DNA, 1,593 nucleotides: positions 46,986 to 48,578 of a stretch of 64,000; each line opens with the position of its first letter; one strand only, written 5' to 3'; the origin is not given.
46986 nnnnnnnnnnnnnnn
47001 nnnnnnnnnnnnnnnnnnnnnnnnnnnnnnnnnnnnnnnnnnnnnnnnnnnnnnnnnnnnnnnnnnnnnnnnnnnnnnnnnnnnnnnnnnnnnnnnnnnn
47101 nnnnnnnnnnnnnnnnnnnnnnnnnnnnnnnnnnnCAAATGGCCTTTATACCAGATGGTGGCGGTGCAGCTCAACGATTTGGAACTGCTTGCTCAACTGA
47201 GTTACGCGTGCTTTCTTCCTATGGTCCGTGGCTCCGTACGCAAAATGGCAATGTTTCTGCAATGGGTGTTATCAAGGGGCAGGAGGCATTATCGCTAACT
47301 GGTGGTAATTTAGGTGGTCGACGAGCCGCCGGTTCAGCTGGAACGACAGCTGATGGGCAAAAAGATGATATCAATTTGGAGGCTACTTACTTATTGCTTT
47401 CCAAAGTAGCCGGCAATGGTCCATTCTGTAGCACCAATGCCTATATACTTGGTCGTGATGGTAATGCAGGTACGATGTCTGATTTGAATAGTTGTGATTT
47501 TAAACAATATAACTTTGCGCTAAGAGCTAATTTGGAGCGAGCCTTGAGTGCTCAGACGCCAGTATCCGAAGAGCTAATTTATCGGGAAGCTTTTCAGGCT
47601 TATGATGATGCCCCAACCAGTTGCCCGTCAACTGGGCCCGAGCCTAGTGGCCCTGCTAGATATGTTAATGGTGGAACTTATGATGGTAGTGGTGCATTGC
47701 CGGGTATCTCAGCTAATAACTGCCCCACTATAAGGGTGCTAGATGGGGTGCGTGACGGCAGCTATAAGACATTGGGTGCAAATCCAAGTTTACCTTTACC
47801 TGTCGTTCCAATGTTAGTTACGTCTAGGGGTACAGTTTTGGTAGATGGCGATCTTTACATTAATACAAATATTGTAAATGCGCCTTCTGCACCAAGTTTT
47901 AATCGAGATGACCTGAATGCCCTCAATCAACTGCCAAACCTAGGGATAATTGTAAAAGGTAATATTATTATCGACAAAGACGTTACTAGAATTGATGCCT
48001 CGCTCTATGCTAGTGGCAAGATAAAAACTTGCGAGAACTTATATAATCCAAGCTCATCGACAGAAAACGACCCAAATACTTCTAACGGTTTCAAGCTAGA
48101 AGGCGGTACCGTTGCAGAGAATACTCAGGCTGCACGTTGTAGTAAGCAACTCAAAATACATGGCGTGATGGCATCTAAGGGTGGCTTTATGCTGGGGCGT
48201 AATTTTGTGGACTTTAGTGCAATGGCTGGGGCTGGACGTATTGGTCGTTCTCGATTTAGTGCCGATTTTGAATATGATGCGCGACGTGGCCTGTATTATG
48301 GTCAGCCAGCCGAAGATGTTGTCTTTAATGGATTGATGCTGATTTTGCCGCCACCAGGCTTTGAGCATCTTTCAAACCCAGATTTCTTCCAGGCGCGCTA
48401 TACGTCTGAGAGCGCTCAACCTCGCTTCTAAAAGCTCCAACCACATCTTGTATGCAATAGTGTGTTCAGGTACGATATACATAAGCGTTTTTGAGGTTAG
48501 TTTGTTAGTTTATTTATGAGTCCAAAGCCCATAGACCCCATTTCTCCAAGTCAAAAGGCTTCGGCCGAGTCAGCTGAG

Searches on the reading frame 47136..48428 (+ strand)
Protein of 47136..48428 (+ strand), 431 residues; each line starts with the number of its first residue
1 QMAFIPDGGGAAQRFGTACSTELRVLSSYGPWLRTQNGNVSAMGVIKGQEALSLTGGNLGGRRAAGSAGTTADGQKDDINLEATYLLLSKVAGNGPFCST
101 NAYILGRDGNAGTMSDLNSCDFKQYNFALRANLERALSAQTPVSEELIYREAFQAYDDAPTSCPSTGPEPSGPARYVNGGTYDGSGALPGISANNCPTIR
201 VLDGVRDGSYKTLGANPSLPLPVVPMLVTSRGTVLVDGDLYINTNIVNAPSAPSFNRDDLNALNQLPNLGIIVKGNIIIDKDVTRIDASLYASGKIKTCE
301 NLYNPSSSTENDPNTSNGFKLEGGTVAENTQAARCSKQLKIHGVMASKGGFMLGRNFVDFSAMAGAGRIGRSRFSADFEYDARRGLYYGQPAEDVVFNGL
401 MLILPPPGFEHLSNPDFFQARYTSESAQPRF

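Call 62: find_homologous_proteins(query=A2, max_evalue=0.001)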
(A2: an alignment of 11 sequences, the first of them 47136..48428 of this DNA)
Query A2 (11 sequences) (431 aa, profile of the alignment): 25 proteins with E <= 0.001 among 8000 candidates.
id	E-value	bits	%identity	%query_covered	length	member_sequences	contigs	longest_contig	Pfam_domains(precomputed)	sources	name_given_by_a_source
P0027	0.0e+0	2177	60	100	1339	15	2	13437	-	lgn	-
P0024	0.0e+0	2148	61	100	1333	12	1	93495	-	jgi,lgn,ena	-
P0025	0.0e+0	2144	65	100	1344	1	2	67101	-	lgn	-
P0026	0.0e+0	2087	54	100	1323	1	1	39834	-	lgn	-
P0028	0.0e+0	1965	50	98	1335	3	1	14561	-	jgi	jgi:hypothetical protein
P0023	0.0e+0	1961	100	100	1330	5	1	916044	-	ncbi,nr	ncbi:hypothetical protein IPM44_00545 [bacterium]|nr:MAG: hypothetical protein IPM44_00545 [bacteriu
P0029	0.0e+0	1795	40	97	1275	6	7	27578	-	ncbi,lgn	-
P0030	0.0e+0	1749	54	100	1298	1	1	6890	-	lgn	-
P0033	0.0e+0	1722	47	98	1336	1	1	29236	-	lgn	-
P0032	0.0e+0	1343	28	98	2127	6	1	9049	-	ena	-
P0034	0.0e+0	1272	28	98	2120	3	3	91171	PF13623.12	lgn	-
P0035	0.0e+0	1150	39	97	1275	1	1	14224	PF13624.12,PF13623.12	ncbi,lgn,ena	-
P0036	0.0e+0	1077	29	100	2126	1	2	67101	-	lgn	-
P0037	5.1e-280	951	52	100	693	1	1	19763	-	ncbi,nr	ncbi:MAG: hypothetical protein QG658_417, partial [Patescibacteria group bacterium]|nr:hypothetical 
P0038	5.5e-221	755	49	100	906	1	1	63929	-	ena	-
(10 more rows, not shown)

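Call 74: predict_structure(alignment_id=A3)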
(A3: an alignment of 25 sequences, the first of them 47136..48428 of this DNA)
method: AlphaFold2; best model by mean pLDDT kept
length: 431 residues; sequences in the alignment: 25
mean_pLDDT: 58.7   pTM: 0.60
mean pLDDT of the five models: 58.7, 58.7, 55.9, 54.7, 54.5
residues with pLDDT >= 90: 39; 70-90: 121; 50-70: 95; < 50: 176
segments of 3 or more residues with pLDDT < 50: 1-7, 13-16, 18-143, 318-323, 378-389, 414-431
pLDDT, mean of each block of 10 residues (from residue 1): 42 47 30 30 31 39 38 36 25 28 29 40 32 42 64 89 82 83 74 78 76 73 78 92 89 74 85 91 90 80 58 52 55 77 76 67 54 50 40 68 76 43 28 29
secondary structure, 60 per line:
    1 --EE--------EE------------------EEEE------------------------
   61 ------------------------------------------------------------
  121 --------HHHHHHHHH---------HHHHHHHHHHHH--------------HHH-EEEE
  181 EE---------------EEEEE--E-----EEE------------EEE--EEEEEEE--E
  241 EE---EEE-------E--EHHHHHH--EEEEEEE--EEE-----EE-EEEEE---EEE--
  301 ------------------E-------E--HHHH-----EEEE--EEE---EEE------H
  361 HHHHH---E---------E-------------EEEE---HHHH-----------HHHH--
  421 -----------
elements in order: E33-36 H129-137 H147-158 E177-182 E198-202 E211-213 E226-228 E231-237 E240-242 E246-248 H260-265 E268-274 E277-279 E288-292 E296-298 H330-333 E339-342 E345-347 E351-353 H360-365 E393-396 H400-403 H415-418

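Call 88: fold_search(model_id=the predicted structure, library=pdb)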
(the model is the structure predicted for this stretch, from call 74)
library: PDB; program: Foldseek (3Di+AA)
matches with E <= 10: 39; with E <= 0.001: 0
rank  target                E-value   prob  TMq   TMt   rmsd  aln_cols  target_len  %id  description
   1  4w8t                  1.5e-01  0.08  0.11  0.18  16.8       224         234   11  Crystal structure of truncated hemolysin A Q125S from P. mirabilis at 1.5 Angstroms resolution (released 2015-10-07)
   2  6qvi_B                1.7e-01  0.77  0.19  0.16  10.8       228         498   12  Crystal structure of competence-associated pilin ComZ from Thermus thermophilus (released 2019-05-29)
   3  6bg8_A                2.2e-01  0.21  0.15  0.25  10.5       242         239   11  Shewanella frigidimarina ice-binding protein_1 DUF3494 Domain (released 2018-03-07)
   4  5keh                  2.2e-01  0.08  0.11  0.18  16.9       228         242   10  Truncated hemolysin A from P. mirabilis at 2.0 Angstroms resolution crystallized in a high salt condition (released 2017-03-22)
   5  7ddb_A                2.6e-01  0.63  0.20  0.35   6.8       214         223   13  Crystal structure of fungal antifreeze protein with intermediate activity (released 2021-11-03)
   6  6pzl                  2.7e-01  0.07  0.10  0.17  17.1       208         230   10  P. mirabilis hemolysin A mutant - Q125A (released 2020-08-05)
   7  6pyk                  3.2e-01  0.08  0.12  0.19  16.8       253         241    9  P. mirabilis hemolysin A mutant - F80L (released 2020-08-05)
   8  3fy3                  4.3e-01  0.06  0.11  0.17  17.5       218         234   11  Crystal structure of truncated hemolysin A from P. mirabilis (released 2009-06-02)
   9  6qvi_A                5.0e-01  0.51  0.19  0.16   9.2       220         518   12  Crystal structure of competence-associated pilin ComZ from Thermus thermophilus (released 2019-05-29)
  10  5uyt_A                7.5e-01  0.30  0.16  0.17   7.2       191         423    9  Crystal structure of ice binding protein from an Antarctic bacterium Flavobacteriaceae (released 2017-10-25)
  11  6a8k                  7.9e-01  0.07  0.12  0.18  12.9       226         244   12  Crystal structure of Ice-binding Protein from a Sea-Ice Microalga (released 2018-11-07)
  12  6qvi_C                8.4e-01  0.41  0.20  0.17  10.9       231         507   12  Crystal structure of competence-associated pilin ComZ from Thermus thermophilus (released 2019-05-29)
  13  8x0z                  1.1e+00  0.38  0.15  0.28   6.6       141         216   11  Crystal structure of A101C/A120C mutant of FfIBP (released 2024-11-13)
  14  3uyv_A                1.1e+00  0.21  0.13  0.24   8.4       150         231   10  Crystal structure of a glycosylated ice-binding protein (LeIBP) from Arctic yeast (released 2012-02-29)
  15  9lhr_A                1.1e+00  0.13  0.16  0.27   9.6       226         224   10  Crystal structure of Ice binding protein from Candidatus Cryosericum odellii SMC5 (released 2025-09-03)
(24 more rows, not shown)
